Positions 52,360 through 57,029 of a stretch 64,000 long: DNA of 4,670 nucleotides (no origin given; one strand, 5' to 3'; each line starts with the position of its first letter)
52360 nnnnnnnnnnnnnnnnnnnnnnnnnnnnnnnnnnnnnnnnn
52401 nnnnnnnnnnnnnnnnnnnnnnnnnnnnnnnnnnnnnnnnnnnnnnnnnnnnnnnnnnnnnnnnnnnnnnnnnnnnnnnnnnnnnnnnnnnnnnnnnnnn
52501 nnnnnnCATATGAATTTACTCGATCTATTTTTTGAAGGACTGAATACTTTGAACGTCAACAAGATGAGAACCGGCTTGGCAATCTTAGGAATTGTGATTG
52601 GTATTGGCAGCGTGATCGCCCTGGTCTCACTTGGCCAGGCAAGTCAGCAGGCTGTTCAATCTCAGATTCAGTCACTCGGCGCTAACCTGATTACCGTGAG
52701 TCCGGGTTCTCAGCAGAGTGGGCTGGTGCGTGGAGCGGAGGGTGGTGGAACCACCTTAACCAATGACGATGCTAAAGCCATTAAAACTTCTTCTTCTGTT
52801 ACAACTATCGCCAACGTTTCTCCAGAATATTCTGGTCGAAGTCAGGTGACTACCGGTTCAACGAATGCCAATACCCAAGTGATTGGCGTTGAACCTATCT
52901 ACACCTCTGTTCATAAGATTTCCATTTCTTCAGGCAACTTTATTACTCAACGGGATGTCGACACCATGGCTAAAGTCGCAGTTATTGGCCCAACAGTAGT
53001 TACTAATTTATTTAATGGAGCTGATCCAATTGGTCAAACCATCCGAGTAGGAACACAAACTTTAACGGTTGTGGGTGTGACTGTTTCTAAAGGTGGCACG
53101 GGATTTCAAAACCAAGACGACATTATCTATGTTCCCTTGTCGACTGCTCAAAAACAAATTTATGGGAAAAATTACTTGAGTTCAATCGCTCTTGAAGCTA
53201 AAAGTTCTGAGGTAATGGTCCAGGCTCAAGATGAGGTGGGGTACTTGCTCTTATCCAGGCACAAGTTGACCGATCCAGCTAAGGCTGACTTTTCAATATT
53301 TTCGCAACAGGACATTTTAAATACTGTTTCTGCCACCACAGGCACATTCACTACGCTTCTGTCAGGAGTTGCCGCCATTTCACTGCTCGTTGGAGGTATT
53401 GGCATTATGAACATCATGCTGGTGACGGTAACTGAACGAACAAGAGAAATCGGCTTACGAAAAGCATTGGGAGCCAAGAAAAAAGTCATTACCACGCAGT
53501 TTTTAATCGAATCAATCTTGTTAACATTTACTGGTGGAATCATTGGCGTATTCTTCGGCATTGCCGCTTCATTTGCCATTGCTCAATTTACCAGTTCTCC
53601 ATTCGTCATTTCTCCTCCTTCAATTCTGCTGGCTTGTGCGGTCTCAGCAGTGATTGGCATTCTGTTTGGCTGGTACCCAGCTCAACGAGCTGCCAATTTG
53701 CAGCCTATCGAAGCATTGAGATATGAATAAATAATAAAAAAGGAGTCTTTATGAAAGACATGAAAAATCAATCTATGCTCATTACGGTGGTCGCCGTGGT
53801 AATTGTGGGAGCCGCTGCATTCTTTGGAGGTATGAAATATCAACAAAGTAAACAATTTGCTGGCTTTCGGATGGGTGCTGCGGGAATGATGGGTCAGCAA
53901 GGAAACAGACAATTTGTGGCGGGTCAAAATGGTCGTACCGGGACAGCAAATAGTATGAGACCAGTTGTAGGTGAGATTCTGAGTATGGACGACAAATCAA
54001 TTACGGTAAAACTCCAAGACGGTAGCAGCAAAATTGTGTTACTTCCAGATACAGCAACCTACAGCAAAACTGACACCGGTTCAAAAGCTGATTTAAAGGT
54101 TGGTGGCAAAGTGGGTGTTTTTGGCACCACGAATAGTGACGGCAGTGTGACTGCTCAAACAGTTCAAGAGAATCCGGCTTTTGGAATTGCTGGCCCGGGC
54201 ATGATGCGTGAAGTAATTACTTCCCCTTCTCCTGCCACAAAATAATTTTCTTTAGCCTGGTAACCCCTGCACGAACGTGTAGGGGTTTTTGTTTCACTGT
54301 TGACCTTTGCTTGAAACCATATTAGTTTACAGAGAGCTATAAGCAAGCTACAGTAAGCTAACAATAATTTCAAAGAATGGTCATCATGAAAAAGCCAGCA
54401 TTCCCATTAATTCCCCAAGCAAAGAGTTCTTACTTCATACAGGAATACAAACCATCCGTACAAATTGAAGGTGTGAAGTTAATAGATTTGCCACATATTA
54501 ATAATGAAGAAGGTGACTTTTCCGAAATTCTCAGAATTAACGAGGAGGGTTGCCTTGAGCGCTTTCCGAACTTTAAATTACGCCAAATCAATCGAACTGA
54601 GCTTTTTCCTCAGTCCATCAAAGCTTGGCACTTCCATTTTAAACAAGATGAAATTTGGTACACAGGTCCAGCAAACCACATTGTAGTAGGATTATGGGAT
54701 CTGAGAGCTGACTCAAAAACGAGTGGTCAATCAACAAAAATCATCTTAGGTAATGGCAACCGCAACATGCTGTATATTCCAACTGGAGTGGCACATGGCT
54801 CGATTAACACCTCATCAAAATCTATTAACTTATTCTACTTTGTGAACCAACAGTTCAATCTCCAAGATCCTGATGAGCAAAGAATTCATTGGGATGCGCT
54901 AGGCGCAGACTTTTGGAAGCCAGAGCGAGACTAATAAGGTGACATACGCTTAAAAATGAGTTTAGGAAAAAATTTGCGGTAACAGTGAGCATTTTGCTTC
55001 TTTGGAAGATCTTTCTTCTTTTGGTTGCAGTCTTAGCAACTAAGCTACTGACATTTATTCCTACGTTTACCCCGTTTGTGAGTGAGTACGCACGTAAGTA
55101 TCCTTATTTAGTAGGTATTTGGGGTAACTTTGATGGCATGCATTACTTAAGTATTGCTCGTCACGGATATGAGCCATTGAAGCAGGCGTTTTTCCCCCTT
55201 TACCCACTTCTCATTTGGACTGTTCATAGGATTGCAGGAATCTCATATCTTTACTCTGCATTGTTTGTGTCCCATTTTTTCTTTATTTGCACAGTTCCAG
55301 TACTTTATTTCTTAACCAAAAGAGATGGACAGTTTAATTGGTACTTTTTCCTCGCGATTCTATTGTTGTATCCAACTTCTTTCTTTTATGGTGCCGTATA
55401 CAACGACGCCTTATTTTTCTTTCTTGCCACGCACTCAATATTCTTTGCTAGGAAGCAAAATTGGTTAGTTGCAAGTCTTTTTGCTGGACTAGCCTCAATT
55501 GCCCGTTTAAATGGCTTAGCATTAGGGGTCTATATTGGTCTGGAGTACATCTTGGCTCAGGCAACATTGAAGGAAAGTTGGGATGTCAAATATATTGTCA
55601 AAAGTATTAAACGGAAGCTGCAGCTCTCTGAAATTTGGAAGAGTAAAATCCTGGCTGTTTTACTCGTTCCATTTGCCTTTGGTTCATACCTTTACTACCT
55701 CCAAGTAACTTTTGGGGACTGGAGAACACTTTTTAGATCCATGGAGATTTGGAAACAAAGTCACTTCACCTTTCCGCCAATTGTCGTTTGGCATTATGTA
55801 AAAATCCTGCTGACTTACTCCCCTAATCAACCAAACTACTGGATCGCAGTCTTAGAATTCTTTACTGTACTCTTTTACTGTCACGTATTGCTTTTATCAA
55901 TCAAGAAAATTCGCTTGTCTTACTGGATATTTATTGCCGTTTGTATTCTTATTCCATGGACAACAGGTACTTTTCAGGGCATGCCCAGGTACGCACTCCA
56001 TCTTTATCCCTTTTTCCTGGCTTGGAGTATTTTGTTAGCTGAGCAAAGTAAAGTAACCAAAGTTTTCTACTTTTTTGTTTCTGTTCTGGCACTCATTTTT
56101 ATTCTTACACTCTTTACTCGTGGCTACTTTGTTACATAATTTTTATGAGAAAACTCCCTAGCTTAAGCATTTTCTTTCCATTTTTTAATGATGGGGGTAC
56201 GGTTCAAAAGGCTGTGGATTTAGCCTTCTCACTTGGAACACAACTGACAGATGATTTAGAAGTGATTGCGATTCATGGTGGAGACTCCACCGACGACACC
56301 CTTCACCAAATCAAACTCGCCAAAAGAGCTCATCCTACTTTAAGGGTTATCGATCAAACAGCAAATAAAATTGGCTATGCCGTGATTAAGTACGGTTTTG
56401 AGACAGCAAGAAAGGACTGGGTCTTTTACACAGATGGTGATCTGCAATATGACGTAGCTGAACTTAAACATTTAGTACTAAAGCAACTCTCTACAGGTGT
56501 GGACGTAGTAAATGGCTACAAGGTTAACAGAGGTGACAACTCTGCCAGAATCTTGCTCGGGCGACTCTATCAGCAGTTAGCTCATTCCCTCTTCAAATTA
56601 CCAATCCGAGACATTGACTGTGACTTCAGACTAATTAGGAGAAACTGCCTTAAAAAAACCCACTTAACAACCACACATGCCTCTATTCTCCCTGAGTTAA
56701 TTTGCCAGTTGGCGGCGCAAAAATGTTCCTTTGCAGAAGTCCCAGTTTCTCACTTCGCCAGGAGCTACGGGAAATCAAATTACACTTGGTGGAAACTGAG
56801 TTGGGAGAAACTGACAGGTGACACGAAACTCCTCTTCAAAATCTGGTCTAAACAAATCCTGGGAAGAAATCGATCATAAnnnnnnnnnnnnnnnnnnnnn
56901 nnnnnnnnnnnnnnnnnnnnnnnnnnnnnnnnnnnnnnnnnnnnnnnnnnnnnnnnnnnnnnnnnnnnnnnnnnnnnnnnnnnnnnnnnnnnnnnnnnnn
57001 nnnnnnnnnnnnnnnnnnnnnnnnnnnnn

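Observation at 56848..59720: ApbE, FMN-binding lipoprotein and a membrane-FNR fusion: a candidate extracytosolic flavin-based electron-transfer module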

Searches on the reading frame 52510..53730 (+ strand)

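Call 45: search_protein_families(library=pfam, proteins=[window:52510-53730:+], max_evalue=0.001)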
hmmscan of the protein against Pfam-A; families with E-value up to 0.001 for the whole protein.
window:52510-53730:+ (406 aa): 2 families
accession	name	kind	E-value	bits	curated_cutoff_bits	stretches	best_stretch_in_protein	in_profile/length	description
PF12704.14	MacB_PCD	-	2.6e-46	159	27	1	21-243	1-204/207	MacB-like periplasmic core domain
PF02687.27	FtsX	-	4e-22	79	25.5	1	287-399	3-120/120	FtsX-like permease C-terminal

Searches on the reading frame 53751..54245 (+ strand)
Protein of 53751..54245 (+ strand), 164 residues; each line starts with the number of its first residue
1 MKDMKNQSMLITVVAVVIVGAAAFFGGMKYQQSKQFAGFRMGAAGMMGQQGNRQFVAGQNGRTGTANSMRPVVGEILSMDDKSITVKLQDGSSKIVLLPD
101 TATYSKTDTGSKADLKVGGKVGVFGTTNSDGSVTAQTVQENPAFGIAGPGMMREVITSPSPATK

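Call 45: search_protein_families(library=pfam, proteins=[window:53751-54245:+], max_evalue=0.001)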
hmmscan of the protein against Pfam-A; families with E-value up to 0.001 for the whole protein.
window:53751-54245:+ (164 aa): 1 family
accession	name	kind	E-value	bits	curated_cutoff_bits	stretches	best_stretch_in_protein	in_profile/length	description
PF18914.6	DUF5666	-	7.5e-05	23.4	27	1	74-138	2-59/60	Domain of unknown function (DUF5666)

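Call 46: search_protein_families(library=ncbifam, proteins=[window:53751-54245:+], max_evalue=0.00001)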
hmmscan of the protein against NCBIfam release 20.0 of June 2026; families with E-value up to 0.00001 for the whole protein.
window:53751-54245:+ (164 aa): 0 families

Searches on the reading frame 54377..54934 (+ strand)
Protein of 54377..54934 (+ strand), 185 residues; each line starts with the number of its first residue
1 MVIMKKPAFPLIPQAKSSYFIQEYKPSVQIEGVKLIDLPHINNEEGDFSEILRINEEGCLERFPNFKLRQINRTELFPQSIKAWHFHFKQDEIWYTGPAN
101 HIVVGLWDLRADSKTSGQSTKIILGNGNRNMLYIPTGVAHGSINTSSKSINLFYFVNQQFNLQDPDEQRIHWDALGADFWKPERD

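Call 45: search_protein_families(library=pfam, proteins=[window:54377-54934:+], max_evalue=0.001)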
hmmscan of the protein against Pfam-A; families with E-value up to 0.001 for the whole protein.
window:54377-54934:+ (185 aa): 1 family
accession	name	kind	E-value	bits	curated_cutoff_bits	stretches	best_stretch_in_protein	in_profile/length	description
PF00908.23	dTDP_sugar_isom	-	1.4e-12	48.1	27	1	28-173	2-144/168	dTDP-4-dehydrorhamnose 3,5-epimerase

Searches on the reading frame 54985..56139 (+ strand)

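Call 3: search_protein_families(library=pfam, proteins=[window:54985-56139:+], max_evalue=0.01)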
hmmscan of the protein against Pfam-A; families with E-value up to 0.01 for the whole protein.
window:54985-56139:+ (384 aa): 1 family
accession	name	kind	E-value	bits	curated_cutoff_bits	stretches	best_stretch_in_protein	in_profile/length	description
PF04188.19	Mannosyl_trans2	-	3.7e-05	23.7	22.4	1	28-295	43-298/443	Mannosyltransferase (PIG-V)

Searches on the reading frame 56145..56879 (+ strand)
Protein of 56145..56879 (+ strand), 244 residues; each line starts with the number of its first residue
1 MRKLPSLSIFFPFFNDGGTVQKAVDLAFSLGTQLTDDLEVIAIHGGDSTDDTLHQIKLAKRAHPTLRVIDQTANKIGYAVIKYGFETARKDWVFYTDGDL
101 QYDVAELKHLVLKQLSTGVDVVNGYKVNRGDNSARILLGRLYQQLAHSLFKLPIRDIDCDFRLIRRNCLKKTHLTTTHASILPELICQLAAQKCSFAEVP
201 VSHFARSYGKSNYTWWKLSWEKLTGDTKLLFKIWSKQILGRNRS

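Call 3: search_protein_families(library=pfam, proteins=[window:56145-56879:+], max_evalue=0.01)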
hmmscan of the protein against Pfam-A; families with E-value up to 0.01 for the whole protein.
window:56145-56879:+ (244 aa): 1 family
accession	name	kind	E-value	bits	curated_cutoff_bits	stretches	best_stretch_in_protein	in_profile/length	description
PF00535.33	Glycos_transf_2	-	3.7e-14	53.5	23.3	1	8-171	1-166/168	Glycosyl transferase family 2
